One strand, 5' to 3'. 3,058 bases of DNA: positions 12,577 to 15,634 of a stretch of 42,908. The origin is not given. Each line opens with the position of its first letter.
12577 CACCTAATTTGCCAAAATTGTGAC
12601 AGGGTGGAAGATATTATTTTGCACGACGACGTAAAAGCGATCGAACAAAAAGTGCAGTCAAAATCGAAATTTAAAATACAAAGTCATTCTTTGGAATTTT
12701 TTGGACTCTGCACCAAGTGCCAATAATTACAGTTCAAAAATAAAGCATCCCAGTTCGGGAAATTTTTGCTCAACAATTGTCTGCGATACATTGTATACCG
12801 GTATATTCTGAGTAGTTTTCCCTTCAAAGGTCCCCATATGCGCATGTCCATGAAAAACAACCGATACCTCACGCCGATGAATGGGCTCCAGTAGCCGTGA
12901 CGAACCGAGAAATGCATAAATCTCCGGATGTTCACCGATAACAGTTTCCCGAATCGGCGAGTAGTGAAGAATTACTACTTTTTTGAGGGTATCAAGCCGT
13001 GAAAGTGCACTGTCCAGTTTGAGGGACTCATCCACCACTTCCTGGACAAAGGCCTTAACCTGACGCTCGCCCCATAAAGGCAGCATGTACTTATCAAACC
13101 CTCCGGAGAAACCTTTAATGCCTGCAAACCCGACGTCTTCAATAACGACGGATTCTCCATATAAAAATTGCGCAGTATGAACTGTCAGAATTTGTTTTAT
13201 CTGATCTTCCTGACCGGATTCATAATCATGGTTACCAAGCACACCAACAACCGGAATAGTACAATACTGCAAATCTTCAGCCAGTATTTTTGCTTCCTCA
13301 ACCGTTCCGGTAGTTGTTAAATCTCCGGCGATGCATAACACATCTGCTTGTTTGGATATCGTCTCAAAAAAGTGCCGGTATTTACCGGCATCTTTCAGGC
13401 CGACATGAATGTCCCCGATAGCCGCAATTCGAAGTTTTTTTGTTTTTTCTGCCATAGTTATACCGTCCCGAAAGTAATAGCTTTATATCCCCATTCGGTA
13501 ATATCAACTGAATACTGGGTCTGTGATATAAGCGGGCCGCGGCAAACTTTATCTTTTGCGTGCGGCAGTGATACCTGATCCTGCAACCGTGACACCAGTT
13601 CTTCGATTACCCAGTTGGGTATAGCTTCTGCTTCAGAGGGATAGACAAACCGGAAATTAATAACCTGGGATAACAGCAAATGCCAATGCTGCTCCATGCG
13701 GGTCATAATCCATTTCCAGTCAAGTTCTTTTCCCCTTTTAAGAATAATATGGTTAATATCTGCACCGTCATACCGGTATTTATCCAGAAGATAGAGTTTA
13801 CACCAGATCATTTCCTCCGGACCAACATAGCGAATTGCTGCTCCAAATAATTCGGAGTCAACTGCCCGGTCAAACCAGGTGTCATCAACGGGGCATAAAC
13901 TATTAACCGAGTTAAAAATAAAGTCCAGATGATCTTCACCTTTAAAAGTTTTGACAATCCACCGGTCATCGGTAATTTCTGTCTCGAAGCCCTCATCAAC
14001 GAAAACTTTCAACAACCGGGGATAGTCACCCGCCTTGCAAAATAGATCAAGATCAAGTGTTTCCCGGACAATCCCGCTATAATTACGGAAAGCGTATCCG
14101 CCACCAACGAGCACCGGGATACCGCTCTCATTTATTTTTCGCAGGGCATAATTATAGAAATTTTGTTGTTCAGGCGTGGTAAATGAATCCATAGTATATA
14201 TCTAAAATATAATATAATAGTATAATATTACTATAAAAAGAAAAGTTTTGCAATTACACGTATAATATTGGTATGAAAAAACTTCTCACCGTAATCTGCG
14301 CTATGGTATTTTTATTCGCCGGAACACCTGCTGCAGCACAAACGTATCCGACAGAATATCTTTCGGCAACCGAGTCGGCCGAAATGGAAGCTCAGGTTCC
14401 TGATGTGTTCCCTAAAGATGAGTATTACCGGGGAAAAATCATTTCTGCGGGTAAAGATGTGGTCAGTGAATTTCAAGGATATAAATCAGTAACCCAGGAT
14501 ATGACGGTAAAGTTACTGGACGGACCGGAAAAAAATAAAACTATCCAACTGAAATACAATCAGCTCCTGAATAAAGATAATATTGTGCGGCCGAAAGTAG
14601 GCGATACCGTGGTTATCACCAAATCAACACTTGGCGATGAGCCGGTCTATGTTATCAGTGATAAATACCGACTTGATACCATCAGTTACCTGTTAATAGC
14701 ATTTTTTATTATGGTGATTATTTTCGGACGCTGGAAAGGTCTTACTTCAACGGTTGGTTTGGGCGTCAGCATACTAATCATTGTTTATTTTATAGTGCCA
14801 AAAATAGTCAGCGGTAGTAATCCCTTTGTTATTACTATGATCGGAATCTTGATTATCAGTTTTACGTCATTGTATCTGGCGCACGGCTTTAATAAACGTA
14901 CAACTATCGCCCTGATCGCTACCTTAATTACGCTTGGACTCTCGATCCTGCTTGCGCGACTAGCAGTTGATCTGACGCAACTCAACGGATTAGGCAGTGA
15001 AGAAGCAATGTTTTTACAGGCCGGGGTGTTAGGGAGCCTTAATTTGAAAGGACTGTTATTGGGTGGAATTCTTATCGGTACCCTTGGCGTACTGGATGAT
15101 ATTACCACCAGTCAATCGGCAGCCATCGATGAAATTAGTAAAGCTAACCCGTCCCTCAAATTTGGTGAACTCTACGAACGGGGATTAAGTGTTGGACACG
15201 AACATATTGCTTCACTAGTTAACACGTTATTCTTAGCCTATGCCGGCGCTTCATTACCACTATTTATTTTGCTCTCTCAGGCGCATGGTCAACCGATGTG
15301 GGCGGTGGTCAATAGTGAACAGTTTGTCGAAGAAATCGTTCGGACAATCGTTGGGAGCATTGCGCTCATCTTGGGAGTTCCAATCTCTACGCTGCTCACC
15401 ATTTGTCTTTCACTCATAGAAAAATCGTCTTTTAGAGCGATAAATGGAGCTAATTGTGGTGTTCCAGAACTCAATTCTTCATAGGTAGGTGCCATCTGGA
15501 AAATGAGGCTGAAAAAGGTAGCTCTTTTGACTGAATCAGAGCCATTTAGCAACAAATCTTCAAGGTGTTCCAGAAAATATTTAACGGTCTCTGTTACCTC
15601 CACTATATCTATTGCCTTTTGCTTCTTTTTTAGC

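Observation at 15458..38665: About 23-kb AT-rich island with a complete-looking monoderm conjugation toolkit inserted in the 3' end of a yibE/F-like gene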

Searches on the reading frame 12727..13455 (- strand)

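Call 9: search_protein_families(library=pfam, proteins=[window:12727-13455:-], max_evalue=0.01)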
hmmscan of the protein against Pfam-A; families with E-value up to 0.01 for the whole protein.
window:12727-13455:- (242 aa): 2 families
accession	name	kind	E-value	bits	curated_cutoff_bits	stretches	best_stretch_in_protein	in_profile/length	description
PF00149.33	Metallophos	-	2.1e-14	54.8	21.5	1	8-207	1-190/191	Calcineurin-like phosphoesterase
PF12850.12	Metallophos_2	-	4.5e-09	36.9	27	1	9-211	2-122/154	Calcineurin-like phosphoesterase superfamily domain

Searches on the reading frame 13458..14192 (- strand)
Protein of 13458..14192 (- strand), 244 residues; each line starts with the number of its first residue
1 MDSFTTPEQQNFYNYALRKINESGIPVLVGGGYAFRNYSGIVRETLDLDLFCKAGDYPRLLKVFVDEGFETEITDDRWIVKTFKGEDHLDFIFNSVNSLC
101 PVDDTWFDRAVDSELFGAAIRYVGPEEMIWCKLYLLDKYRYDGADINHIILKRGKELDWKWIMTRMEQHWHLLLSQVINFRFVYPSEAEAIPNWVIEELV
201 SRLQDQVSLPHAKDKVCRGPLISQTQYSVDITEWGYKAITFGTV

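Call 9: search_protein_families(library=pfam, proteins=[window:13458-14192:-], max_evalue=0.01)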
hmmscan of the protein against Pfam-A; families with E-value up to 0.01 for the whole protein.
window:13458-14192:- (244 aa): 3 families
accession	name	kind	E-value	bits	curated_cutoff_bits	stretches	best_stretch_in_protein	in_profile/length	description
PF14907.12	NTP_transf_5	-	4.4e-06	26.9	31.2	1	17-168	64-230/249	Uncharacterised nucleotidyltransferase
PF09970.15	DUF2204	-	4.4e-06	26.9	20.3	1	13-142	5-139/181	Nucleotidyl transferase of unknown function (DUF2204)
PF10706.15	Aminoglyc_resit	-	0.0069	17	21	0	19-76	8-65/149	Aminoglycoside-2''-adenylyltransferase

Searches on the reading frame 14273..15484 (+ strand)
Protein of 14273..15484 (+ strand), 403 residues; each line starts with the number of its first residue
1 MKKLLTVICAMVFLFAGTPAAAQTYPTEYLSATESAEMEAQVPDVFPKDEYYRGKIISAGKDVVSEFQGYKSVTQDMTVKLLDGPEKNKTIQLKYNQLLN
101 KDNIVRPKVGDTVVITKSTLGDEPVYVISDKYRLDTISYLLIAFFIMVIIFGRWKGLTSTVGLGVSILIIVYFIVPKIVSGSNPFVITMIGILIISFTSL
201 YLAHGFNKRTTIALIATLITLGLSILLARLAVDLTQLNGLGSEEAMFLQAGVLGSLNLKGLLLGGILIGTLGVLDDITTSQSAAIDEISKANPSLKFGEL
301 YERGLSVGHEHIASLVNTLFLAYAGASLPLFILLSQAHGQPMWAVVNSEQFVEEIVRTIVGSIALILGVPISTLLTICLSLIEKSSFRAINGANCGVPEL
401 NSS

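Call 7: search_protein_families(library=pfam, proteins=[window:14273-15484:+], max_evalue=0.01)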
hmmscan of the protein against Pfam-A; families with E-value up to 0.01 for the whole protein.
window:14273-15484:+ (403 aa): 1 family
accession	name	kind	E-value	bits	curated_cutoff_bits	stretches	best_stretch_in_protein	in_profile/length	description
PF07907.16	YibE_F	-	4.2e-69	233.2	27.2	1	139-376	3-239/241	YibE/F-like protein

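Call 10: find_related_loci(query=window:14273-15457:+, collection=genome_contigs, flank=10000)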
Query window:14273-15457:+ (395 aa) in genome_contigs; peptide patterns used: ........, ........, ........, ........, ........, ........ (x = any residue, [..] = any of these).
200 stretches matched a pattern; 17 encode a relative of the query (tblastn E <= 1e-3); 17 distinct loci.
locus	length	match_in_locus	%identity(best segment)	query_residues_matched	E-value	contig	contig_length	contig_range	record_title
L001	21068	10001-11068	72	21-376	2e-162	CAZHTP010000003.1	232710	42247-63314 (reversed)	MAG TPA_asm: uncultured Gammaproteobacteria bacterium isolate SRP192515_co2_50 genome assembly, contig: NODE_21_length_2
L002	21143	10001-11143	69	1-376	2e-162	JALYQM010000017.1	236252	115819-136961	MAG: bacterium isolate MDV bin63 SD1454-56_k127_200903, whole genome shotgun sequence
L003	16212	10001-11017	48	36-375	1e-97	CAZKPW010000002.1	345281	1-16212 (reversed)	MAG TPA_asm: uncultured Candidatus Peribacteria bacterium isolate SRP342105_co1_487 genome assembly, contig: NODE_17_len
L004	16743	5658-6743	45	1-375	1e-96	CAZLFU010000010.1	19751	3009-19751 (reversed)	MAG TPA_asm: uncultured Candidatus Peribacteria bacterium isolate SRP150892_co2_1 genome assembly, contig: NODE_3820_len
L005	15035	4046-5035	49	40-373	7e-95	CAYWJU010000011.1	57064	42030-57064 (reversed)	MAG TPA_asm: uncultured Candidatus Peribacteria bacterium isolate SRP298887_co1_211 genome assembly, contig: NODE_313_le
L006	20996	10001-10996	50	42-373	2e-93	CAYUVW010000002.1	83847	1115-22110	MAG TPA_asm: uncultured Candidatus Peribacteria bacterium isolate SRP278252_co1_785 genome assembly, contig: NODE_306_le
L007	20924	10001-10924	48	62-373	6e-89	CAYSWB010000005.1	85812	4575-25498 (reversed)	MAG TPA_asm: uncultured Candidatus Peribacteria bacterium isolate SRP150892_co2_30 genome assembly, contig: NODE_233_len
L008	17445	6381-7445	46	1-373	1e-87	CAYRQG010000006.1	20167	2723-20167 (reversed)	MAG TPA_asm: uncultured Candidatus Peribacteria bacterium isolate SRP278252_co2_356 genome assembly, contig: NODE_5415_l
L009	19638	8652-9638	48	40-373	4e-87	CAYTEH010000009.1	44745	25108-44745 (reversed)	MAG TPA_asm: uncultured Candidatus Peribacteria bacterium isolate binchicken_co105_446 genome assembly, contig: NODE_949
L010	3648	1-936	51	80-394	2e-85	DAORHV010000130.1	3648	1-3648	MAG TPA_asm: Candidatus Peribacteria bacterium isolate AMR_MDS_5595 NODE_6917_length_3648_cov_6.713331, whole genome sho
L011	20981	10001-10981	48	49-375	8e-73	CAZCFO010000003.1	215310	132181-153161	MAG TPA_asm: uncultured Candidatus Peribacteria bacterium isolate SRP292972_co3_91 genome assembly, contig: NODE_85_leng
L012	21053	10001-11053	46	29-379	1e-83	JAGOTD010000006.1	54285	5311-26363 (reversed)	MAG: Candidatus Peribacteraceae bacterium isolate Gw_Eff_bin_374 Gw_Eff_918_length_54285_cov_19.500277, whole genome sho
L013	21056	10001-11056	37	19-388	1e-69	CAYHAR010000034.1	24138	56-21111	MAG TPA_asm: uncultured Anaerolineae bacterium isolate ERP119294_co1_453 genome assembly, contig: NODE_2461_length_24138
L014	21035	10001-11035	36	22-379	4e-68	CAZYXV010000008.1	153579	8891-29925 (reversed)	MAG TPA_asm: uncultured Anaerolineae bacterium isolate binchicken_co26_194 genome assembly, contig: NODE_113_length_1535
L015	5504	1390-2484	36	10-388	3e-68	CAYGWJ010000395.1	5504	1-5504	MAG TPA_asm: uncultured Anaerolineae bacterium isolate ERP119294_co2_411 genome assembly, contig: k141_2315649, whole ge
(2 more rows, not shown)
